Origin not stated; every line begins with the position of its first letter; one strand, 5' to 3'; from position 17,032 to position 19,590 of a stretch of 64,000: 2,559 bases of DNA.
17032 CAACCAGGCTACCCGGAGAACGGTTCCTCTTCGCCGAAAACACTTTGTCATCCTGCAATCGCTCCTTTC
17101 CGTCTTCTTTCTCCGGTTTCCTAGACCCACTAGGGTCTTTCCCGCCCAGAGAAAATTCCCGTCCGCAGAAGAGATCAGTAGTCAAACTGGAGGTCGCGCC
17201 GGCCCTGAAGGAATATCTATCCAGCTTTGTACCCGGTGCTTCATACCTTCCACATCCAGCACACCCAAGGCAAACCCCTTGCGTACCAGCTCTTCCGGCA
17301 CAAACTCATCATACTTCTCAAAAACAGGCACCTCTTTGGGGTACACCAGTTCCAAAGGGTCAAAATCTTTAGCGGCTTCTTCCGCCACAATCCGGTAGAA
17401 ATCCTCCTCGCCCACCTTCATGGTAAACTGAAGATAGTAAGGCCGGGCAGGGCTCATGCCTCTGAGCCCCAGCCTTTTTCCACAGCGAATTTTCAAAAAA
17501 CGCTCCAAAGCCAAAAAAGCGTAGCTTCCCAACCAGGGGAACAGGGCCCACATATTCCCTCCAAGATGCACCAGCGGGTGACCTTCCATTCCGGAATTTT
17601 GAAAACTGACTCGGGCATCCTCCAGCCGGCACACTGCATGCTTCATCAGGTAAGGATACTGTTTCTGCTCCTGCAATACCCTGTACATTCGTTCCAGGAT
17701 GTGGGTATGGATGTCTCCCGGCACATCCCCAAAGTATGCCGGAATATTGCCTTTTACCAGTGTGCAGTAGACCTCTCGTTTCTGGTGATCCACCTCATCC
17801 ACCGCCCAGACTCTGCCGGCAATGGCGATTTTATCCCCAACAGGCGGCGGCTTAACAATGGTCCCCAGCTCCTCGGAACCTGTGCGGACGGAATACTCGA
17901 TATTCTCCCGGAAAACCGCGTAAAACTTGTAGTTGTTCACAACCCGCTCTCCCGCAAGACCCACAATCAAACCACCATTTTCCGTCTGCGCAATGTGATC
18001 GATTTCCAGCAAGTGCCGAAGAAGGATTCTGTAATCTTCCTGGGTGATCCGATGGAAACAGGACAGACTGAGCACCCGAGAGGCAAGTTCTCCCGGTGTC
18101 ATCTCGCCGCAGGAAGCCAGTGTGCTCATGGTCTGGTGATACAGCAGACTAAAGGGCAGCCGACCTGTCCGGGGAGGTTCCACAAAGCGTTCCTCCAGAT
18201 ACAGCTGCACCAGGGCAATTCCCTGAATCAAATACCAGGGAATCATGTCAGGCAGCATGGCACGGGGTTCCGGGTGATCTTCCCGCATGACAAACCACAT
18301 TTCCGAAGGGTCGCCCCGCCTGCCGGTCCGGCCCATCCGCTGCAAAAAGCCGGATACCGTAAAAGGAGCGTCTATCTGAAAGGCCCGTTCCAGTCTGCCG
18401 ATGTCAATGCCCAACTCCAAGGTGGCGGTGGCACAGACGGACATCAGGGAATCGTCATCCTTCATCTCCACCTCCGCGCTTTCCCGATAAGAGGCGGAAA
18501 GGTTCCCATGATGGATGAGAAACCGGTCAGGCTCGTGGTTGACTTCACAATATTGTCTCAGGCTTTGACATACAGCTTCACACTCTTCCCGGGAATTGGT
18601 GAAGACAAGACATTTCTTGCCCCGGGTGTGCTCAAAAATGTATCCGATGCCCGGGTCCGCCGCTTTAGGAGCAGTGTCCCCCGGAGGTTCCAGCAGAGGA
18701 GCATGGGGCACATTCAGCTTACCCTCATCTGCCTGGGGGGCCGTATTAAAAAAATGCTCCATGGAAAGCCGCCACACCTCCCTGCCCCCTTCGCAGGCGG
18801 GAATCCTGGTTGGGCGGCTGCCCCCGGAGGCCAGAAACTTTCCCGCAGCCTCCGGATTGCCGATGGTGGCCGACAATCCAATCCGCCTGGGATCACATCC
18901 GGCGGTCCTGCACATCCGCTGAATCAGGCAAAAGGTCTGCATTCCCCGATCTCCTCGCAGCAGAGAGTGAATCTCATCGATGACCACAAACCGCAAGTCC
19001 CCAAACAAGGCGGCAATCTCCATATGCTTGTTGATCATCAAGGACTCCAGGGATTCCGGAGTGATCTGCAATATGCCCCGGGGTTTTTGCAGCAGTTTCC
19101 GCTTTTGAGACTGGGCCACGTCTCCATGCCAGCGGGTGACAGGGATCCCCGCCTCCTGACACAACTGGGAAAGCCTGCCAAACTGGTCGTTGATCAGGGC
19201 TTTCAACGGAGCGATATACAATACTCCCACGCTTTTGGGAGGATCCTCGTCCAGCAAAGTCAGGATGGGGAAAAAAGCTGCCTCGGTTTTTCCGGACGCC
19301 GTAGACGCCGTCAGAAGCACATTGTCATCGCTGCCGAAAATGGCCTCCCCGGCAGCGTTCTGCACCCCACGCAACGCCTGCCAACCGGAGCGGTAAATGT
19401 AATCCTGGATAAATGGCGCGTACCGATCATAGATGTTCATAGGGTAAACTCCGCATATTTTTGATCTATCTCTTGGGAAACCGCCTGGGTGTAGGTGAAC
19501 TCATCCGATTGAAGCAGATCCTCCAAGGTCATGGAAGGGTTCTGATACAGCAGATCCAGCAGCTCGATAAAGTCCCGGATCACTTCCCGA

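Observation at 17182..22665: TerB-N/TerB-C protein + DUF2791-type ATPase + Lhr-like DEAH helicase operon (Shango-like defence system)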

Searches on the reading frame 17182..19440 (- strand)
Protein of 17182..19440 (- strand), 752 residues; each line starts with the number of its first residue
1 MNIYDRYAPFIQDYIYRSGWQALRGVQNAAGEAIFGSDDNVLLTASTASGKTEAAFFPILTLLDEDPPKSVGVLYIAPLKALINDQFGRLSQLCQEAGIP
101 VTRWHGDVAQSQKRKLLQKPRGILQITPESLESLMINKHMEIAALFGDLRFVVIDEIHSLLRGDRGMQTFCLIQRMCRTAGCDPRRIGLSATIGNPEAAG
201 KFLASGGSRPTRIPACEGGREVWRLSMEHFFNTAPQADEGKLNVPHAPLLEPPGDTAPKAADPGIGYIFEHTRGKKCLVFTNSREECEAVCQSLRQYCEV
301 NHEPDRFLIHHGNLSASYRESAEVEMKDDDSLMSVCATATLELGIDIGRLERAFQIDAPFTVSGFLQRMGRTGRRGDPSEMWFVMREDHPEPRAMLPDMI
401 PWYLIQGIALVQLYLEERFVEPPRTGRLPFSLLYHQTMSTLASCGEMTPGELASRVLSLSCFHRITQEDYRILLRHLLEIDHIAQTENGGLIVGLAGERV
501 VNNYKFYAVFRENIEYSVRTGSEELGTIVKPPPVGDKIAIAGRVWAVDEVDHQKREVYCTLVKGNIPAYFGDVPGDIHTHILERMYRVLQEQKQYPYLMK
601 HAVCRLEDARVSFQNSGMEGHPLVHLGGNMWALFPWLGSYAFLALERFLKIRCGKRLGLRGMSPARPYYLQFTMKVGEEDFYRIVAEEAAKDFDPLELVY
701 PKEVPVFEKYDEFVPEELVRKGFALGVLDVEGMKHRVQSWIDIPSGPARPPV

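Call 6: search_protein_families(library=pfam, proteins=[window:17182-19440:-], max_evalue=0.01)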
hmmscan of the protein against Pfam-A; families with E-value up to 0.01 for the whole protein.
window:17182-19440:- (752 aa): 5 families
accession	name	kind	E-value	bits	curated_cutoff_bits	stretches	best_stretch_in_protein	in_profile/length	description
PF00270.35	DEAD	-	2.6e-28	99.3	26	1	26-195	3-163/167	DEAD/DEAH box helicase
PF00271.37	Helicase_C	-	1e-17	64.8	23.5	1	269-376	10-110/110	Helicase conserved C-terminal domain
PF04851.21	ResIII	-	4.4e-05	23.9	22.5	1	36-193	21-162/164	Type III restriction enzyme, res subunit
PF22590.2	Cas3-like_C_2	-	0.00043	21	27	1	274-375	2-104/106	CRISPR-associated nuclease/helicase Cas3, C-terminal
PF19306.5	WH_Lhr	-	0.0015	18.4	27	0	419-477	7-64/168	Large helicase-related protein, winged helix domain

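Call 7: search_protein_families(library=padloc, proteins=[window:17182-19440:-], max_evalue=0.01)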
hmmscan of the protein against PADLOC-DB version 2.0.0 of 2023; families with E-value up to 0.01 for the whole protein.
window:17182-19440:- (752 aa): 62 families (the best 25 are shown)
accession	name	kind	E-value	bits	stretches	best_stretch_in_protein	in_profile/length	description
PDLC03960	SngC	-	2.8e-280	930.1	1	3-735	5-715/720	-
PDLC02503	BrxHI|BrxHII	-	1.1e-124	415.4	1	3-739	4-690/698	BrxHI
PDLC02501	BrxHI|BrxHII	-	7.2e-78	260.6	2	1-205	1-207/925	BrxHI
PDLC02897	DpdJ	-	1.2e-23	81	1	26-477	103-539/1570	DpdJ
PDLC00037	DruE3|DruE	-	5.2e-18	62.2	2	39-229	119-340/2055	SNF2 family N-terminal domain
PDLC02864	DpdF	-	2.6e-17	60.9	2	268-386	228-339/610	DpdF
PDLC02896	DpdJ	-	7.9e-17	58.2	3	115-204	331-420/1487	DpdJ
PDLC01761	Cas3b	-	3.8e-16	56.9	2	23-122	220-308/705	-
PDLC00035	DruE3|DruE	-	1.2e-14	51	2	32-226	112-337/1460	SNF2 family N-terminal domain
PDLC00036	DruE3|DruE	-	2.8e-13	45.9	2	39-198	109-290/2023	SNF2 family N-terminal domain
PDLC03928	PsyrT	-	5.2e-13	46.2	2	275-384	242-344/689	-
PDLC02893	DpdJ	-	2.5e-11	40.3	2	41-94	186-243/876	DpdJ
PDLC00192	HamB1|HamB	-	2.5e-11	40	1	27-177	273-417/1104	DEAD-box helicase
PDLC00194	HamB1|HamB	-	3.7e-11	39.7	1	6-203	211-403/995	DEAD-box helicase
PDLC01252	Cas3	-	6.5e-11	40.2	1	41-389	2-302/324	CAS-I; effector_G3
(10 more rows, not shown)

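Call 8: search_protein_families(library=ncbifam, proteins=[window:17182-19440:-], max_evalue=0.01)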
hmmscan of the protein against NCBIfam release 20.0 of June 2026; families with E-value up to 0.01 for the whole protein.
window:17182-19440:- (752 aa): 28 families (the best 25 are shown)
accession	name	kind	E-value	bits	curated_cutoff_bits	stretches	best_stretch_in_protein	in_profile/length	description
TIGR04121.1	DEXH_lig_assoc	equivalog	4.1e-59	200.1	850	1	11-476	3-433/804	ligase-associated DNA damage response DEXH box helicase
NF010338.0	PRK13767.1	equivalog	1.1e-46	159.5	849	1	2-375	14-385/877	ATP-dependent helicase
TIGR03817.1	DECH_helic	hypoth_equivalog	2.2e-35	122.1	874.1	1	26-388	40-386/742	helicase/secretion neighborhood putative DEAH-box helicase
NF007284.0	PRK09751.1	equivalog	6.6e-24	83.3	1496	2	5-214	13-236/1538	ATP-dependent helicase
NF002654.0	PRK02362.1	equivalog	2.6e-17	62.4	887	1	11-203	12-191/739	ATP-dependent DNA helicase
TIGR01389.1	recQ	equivalog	5.2e-13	48.3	640.2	1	267-385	218-328/591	DNA helicase RecQ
NF001308.0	PRK00254.1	equivalog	9.1e-13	47.3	1216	1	24-203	25-189/720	ATP-dependent DNA helicase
NF008744.0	PRK11776.1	equivalog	9.3e-13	47.5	524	2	266-377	234-338/460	ATP-dependent RNA helicase DbpA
TIGR00614.1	recQ_fam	subfamily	1.3e-12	47.3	219.8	1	266-382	218-327/470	RecQ family ATP-dependent DNA helicase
NF041067.1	DpdJ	equivalog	1.9e-12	45.7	800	2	117-197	326-409/1482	protein DpdJ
NF008394.0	PRK11192.1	equivalog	2.8e-11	42.9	507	2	269-377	242-343/441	ATP-dependent RNA helicase SrmB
NF053631.1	RNA_helic_CshA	equivalog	4e-11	42.4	646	2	15-161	14-154/434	degradosome RNA helicase CshA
NF002251.0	PRK01172.1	equivalog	9e-11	40.7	891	1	36-203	35-189/674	ATP-dependent DNA helicase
NF041063.1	DpdF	equivalog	9.9e-11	40.9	550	1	33-158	152-280/813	protein DpdF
NF040935.1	helicase_Hel308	equivalog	1.9e-10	39.5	1200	1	11-204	15-192/704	ATP-dependent DNA helicase Hel308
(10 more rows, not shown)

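Call 24: search_solved_structures(query=window:17182-19440:-, max_evalue=0.00001)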
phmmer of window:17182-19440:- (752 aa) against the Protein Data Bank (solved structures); distinct sequences matched with E-value up to 0.00001: 43.
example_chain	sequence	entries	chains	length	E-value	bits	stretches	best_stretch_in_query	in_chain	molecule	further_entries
5v9x_A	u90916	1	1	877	1.3e-28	103.1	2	30-226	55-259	ATP-dependent DNA helicase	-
7lhl_A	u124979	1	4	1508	4.6e-28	101.3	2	30-226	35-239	ATP-dependent DNA helicase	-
6znp_A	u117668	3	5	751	4e-27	98.2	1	39-380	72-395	Uncharacterized ATP-dependent helicase YprA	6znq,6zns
6qv3_A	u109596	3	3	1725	3.3e-22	81.9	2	22-203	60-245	Pre-mRNA splicing helicase-like protein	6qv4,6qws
5m59_A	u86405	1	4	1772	3.7e-22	81.7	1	22-203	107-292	Pre-mRNA splicing helicase-like protein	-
6s8o_B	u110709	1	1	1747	3.1e-21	78.6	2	18-204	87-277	U5 small nuclear ribonucleoprotein 200 kDa helicase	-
8alz_B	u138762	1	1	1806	5.2e-21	77.9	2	18-199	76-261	Activating signal cointegrator 1 complex subunit 3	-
6qdv_B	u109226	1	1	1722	2.6e-20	75.6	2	18-204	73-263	U5 small nuclear ribonucleoprotein 200 kDa helicase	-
4f91_B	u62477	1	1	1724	2.6e-20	75.6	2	18-204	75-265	U5 small nuclear ribonucleoprotein 200 kDa helicase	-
4f92_B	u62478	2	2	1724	2.6e-20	75.6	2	18-204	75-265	U5 small nuclear ribonucleoprotein 200 kDa helicase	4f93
5urj_A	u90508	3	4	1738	2.7e-20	75.6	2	18-204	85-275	U5 small nuclear ribonucleoprotein 200 kDa helicase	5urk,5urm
4kit_B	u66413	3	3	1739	2.7e-20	75.6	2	18-204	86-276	U5 small nuclear ribonucleoprotein 200 kDa helicase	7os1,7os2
6s8q_B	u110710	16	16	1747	2.8e-20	75.5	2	18-204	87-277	U5 small nuclear ribonucleoprotein 200 kDa helicase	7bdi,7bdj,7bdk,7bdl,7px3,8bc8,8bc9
6s9i_B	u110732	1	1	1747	3.6e-20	75.1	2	18-204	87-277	U5 small nuclear ribonucleoprotein 200 kDa helicase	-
3jcr_C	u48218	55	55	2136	5.4e-20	74.6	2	18-204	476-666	hBrr2 | U5 small nuclear ribonucleoprotein 200 kDa helicase | Brr2, U5 small nuclear ribonucleoprotein 200 kDa helicase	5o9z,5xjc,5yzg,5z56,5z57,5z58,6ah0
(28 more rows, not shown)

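Call 58: search_protein_representatives(protein=window:17182-19440:-)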
Query: 752 residues. Proteins with E-value up to 0.001 (for the whole library): 14403; up to 1e-10: 5932; up to 1e-30: 1475. The best 150 are listed.
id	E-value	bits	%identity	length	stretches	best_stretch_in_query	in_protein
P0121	0.0e+00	1052.1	64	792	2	250-741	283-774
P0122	1.3e-270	916.5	66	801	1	3-612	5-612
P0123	1.1e-257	873.9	71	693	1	1-539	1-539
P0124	3.3e-229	779.6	49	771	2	234-736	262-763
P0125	9.7e-218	741.7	48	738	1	3-734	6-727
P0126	1.3e-212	724.7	47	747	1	3-740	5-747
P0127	1.4e-203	694.8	48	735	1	2-737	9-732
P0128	2.8e-203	693.9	66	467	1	293-741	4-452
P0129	1.3e-200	685.1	48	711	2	267-740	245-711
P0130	4.5e-192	656.8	44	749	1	4-730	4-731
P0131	3.5e-189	647.3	70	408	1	1-418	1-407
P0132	7.6e-188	642.8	45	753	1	2-733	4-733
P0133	1.1e-186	639.1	45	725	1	2-730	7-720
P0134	4.9e-185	633.6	45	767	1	3-740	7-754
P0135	5.4e-180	616.9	43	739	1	3-740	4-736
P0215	3.9e-116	405.8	37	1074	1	3-734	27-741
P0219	1.2e-114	400.8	36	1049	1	10-747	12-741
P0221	1.0e-113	397.7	36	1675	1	11-733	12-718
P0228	9.9e-113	394.5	35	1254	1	4-733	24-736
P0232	9.9e-112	391.2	38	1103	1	8-734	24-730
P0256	2.6e-108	379.9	35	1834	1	2-743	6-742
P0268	1.5e-106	374.1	36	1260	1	11-751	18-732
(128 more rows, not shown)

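Call 61: search_solved_structures(query=A2, max_evalue=0.001, show_alignments=1)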
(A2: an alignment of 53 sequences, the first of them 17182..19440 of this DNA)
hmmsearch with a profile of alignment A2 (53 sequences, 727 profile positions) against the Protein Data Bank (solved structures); distinct sequences matched with E-value up to 0.001: 233 (the best 60 are shown).
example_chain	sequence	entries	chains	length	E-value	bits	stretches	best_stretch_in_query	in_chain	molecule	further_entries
5v9x_A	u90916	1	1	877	3.3e-65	224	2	27-290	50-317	ATP-dependent DNA helicase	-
7lhl_A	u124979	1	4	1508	3.6e-64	220.6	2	27-290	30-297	ATP-dependent DNA helicase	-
6qv3_A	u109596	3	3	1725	2.5e-54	188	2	23-365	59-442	Pre-mRNA splicing helicase-like protein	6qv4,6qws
5m59_A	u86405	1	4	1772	2.8e-54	187.9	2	23-365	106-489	Pre-mRNA splicing helicase-like protein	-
6qdv_B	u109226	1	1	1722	3.5e-52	180.9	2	21-313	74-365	U5 small nuclear ribonucleoprotein 200 kDa helicase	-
4f91_B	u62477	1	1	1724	3.5e-52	180.9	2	21-313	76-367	U5 small nuclear ribonucleoprotein 200 kDa helicase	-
4f92_B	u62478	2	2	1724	3.5e-52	180.9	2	21-313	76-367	U5 small nuclear ribonucleoprotein 200 kDa helicase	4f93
5urj_A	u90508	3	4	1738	3.6e-52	180.9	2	21-313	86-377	U5 small nuclear ribonucleoprotein 200 kDa helicase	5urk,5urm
4kit_B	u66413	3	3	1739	3.6e-52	180.9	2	21-313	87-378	U5 small nuclear ribonucleoprotein 200 kDa helicase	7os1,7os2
6s8q_B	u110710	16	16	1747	3.7e-52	180.8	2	21-313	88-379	U5 small nuclear ribonucleoprotein 200 kDa helicase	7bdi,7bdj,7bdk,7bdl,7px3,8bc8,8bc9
6s8o_B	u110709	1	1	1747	7.7e-52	179.8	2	21-313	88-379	U5 small nuclear ribonucleoprotein 200 kDa helicase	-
3jcr_C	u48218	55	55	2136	7.9e-52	179.8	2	21-313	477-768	hBrr2 | U5 small nuclear ribonucleoprotein 200 kDa helicase | Brr2, U5 small nuclear ribonucleoprotein 200 kDa helicase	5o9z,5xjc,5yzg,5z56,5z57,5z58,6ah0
6s9i_B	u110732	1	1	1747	9.7e-52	179.5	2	21-313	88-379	U5 small nuclear ribonucleoprotein 200 kDa helicase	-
6znp_A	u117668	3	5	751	1e-51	179.4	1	9-379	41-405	Uncharacterized ATP-dependent helicase YprA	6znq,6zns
7zpq_CA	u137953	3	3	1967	5.3e-51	177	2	23-334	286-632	SLH1 isoform 1 | RQC trigger complex helicase SLH1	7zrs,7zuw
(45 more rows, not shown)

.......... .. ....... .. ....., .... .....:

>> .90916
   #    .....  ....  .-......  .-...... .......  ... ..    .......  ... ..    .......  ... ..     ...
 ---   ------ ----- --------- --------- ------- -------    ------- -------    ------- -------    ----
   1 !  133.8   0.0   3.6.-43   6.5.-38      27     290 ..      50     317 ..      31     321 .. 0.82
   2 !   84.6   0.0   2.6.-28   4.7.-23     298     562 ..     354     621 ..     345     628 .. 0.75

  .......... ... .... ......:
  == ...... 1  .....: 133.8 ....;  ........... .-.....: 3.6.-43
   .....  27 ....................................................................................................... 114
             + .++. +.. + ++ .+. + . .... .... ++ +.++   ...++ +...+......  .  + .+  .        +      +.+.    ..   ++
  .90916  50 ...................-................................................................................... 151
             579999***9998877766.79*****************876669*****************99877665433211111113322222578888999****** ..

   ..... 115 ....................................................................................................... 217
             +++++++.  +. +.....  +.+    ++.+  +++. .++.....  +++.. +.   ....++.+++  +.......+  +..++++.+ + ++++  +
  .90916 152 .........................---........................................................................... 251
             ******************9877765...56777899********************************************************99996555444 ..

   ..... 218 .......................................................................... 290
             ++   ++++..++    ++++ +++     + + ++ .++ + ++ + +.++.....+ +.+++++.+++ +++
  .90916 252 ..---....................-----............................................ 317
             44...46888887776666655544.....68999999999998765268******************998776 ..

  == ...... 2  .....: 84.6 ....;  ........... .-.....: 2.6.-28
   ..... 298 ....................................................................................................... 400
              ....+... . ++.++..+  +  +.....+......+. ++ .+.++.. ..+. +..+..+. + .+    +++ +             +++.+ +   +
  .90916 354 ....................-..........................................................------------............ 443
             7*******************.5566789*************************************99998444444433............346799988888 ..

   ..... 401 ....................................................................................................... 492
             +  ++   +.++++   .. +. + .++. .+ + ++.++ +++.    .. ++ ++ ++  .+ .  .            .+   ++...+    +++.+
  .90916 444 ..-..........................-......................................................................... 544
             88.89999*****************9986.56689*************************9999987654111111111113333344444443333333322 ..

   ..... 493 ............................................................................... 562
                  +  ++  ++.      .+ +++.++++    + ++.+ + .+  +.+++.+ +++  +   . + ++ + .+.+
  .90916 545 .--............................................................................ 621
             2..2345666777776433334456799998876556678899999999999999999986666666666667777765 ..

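Call 65: search_protein_families(library=pfam, proteins=[P0215, P0219, P0221, P0228, P0232, P0256, P0268], max_evalue=0.0001)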
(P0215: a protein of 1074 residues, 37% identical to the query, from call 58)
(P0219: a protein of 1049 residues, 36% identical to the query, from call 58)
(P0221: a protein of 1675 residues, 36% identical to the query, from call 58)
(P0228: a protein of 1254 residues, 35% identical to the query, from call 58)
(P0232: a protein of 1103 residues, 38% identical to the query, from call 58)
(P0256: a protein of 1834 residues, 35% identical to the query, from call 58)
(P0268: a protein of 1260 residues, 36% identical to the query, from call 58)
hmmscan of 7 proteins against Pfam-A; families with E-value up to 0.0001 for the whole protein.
P0215 (1074 aa): 4 families
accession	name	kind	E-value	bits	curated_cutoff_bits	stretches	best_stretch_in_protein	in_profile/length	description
PF00270.35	DEAD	-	7.1e-29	101.1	26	1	48-222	1-161/167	DEAD/DEAH box helicase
PF00929.31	RNase_T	-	5.4e-24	86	24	1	786-937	2-164/164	Exonuclease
PF00271.37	Helicase_C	-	9.8e-16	58.4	23.5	1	283-390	10-110/110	Helicase conserved C-terminal domain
PF22590.2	Cas3-like_C_2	-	4.7e-05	24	27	1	294-389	9-104/106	CRISPR-associated nuclease/helicase Cas3, C-terminal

P0219 (1049 aa): 5 families
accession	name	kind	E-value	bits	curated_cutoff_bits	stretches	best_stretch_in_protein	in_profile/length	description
PF00270.35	DEAD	-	9e-31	107.3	26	1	26-198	1-163/167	DEAD/DEAH box helicase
PF00929.31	RNase_T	-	1.1e-28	101.3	24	1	785-936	1-157/164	Exonuclease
PF00271.37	Helicase_C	-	3.1e-14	53.6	23.5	1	267-375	7-109/110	Helicase conserved C-terminal domain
PF13280.12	WYL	-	3.7e-12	46.5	21.8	1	981-1045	3-68/70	WYL domain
PF19306.5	WH_Lhr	-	9.2e-05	22.3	27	0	433-568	21-165/168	Large helicase-related protein, winged helix domain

P0221 (1675 aa): 4 families
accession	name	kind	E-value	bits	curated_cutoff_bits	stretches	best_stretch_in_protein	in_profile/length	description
PF00270.35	DEAD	-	1.6e-30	106.5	26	1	25-195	1-161/167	DEAD/DEAH box helicase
PF12705.13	PDDEXK_1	-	9.5e-22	78.6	22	1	1384-1667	2-246/247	PD-(D/E)XK nuclease superfamily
PF00271.37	Helicase_C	-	3.3e-15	56.7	23.5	1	264-365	14-109/110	Helicase conserved C-terminal domain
PF22590.2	Cas3-like_C_2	-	3.4e-05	24.5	27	0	266-365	3-104/106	CRISPR-associated nuclease/helicase Cas3, C-terminal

P0228 (1254 aa): 3 families
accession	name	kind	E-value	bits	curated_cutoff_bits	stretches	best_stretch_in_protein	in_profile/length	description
PF11074.14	DUF2779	-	4.2e-34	118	23.3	1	1059-1183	1-126/126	Domain of unknown function(DUF2779)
PF00270.35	DEAD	-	5.3e-29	101.5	26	1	45-215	2-161/167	DEAD/DEAH box helicase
PF00271.37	Helicase_C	-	7.3e-13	49.2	23.5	1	276-385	8-110/110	Helicase conserved C-terminal domain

P0232 (1103 aa): 4 families
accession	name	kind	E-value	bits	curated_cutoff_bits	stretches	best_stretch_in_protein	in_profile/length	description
PF00270.35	DEAD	-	3.1e-31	108.8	26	1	41-211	2-161/167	DEAD/DEAH box helicase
PF00929.31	RNase_T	-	1e-23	85.1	24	1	778-932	2-164/164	Exonuclease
PF00271.37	Helicase_C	-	2.6e-15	57.1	23.5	1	275-379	13-110/110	Helicase conserved C-terminal domain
PF04851.21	ResIII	-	2e-05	25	22.5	1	38-210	3-162/164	Type III restriction enzyme, res subunit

P0256 (1834 aa): 4 families
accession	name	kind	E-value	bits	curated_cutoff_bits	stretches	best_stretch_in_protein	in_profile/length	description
PF12705.13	PDDEXK_1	-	4.7e-33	115.6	22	1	1528-1799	2-246/247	PD-(D/E)XK nuclease superfamily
PF00270.35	DEAD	-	5.7e-33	114.4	26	1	29-201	2-163/167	DEAD/DEAH box helicase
PF00271.37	Helicase_C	-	2.6e-12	47.4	23.5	1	269-380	5-109/110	Helicase conserved C-terminal domain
PF04851.21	ResIII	-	2.5e-05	24.7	22.5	1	26-197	3-162/164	Type III restriction enzyme, res subunit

P0268 (1260 aa): 6 families
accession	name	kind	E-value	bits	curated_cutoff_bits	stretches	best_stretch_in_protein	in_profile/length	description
PF00270.35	DEAD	-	4.8e-32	111.4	26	1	33-201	3-161/167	DEAD/DEAH box helicase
PF00271.37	Helicase_C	-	8e-17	61.9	23.5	1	254-364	6-109/110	Helicase conserved C-terminal domain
PF22590.2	Cas3-like_C_2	-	1.9e-06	28.5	27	1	264-365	3-105/106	CRISPR-associated nuclease/helicase Cas3, C-terminal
PF12706.13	Lactamase_B_2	-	8.8e-06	25.9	27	0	832-873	28-73/200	Beta-lactamase superfamily domain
PF04851.21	ResIII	-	1.4e-05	25.5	22.5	0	29-200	3-162/164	Type III restriction enzyme, res subunit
PF07521.17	RMMBL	-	2e-05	24.9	21.6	0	1208-1254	12-60/63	Zn-dependent metallo-hydrolase RNA specificity domain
